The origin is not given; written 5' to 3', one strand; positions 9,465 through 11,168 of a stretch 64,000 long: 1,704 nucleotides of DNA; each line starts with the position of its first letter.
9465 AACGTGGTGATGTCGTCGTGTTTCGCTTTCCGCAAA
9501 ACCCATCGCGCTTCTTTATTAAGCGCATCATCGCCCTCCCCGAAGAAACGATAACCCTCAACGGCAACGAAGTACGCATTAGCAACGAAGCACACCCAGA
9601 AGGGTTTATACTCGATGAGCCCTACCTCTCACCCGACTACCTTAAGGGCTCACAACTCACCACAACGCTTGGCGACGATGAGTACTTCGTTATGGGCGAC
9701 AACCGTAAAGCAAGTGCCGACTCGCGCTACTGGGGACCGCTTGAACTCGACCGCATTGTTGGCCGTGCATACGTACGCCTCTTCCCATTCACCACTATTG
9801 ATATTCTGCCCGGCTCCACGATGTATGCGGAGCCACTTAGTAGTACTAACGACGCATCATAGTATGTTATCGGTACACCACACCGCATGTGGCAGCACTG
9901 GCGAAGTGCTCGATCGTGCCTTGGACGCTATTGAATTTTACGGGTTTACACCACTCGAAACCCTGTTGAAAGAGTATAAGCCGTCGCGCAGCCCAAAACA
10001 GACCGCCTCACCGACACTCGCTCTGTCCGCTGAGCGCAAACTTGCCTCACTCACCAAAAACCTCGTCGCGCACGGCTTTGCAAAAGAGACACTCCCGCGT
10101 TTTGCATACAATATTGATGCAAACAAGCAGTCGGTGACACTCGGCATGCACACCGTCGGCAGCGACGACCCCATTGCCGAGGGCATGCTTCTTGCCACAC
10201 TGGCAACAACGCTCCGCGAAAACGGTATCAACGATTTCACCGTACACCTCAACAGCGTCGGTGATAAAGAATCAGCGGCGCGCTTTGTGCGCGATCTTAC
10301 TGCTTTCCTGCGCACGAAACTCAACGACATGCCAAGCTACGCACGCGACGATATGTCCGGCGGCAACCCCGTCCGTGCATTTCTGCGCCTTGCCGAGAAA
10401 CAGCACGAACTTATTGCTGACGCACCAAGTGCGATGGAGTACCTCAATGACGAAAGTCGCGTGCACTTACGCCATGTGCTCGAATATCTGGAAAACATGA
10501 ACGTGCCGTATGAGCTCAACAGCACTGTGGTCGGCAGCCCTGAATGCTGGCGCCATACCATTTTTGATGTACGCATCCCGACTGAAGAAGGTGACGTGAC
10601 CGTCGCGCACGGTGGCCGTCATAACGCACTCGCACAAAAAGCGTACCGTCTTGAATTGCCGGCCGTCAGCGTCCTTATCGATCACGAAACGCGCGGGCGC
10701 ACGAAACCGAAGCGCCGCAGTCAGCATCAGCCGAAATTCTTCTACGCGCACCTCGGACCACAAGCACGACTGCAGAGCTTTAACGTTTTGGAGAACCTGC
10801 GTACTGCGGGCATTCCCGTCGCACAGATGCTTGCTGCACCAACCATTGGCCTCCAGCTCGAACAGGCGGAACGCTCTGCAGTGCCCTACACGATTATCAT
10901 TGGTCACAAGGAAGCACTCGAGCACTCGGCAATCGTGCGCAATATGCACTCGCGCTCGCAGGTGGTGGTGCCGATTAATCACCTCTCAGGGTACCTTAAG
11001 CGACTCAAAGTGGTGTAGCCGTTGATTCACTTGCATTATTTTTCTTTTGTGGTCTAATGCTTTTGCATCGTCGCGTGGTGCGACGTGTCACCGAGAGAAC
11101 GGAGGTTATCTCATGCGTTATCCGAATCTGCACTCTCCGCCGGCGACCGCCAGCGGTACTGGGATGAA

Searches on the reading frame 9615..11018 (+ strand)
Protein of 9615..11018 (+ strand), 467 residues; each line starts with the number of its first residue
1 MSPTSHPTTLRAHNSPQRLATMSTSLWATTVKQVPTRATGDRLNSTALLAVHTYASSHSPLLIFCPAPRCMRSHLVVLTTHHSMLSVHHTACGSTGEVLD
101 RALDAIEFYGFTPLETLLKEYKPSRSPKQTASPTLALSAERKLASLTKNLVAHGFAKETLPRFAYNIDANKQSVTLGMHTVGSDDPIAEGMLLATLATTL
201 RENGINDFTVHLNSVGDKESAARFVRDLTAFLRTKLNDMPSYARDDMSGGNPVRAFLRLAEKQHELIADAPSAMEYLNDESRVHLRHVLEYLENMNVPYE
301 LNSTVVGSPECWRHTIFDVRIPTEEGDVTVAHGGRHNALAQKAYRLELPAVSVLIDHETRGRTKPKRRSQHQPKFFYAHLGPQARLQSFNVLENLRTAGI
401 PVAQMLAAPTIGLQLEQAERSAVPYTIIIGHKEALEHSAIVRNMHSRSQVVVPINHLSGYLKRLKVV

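Call 70: search_protein_families(library=pfam, proteins=[window:9615-11018:+], max_evalue=0.00001)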
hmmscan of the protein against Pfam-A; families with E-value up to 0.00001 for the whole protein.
window:9615-11018:+ (467 aa): 1 family
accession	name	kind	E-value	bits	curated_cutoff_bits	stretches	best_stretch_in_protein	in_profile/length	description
PF03129.25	HGTP_anticodon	-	1.2e-10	41.8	21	1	391-463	21-93/94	Anticodon binding domain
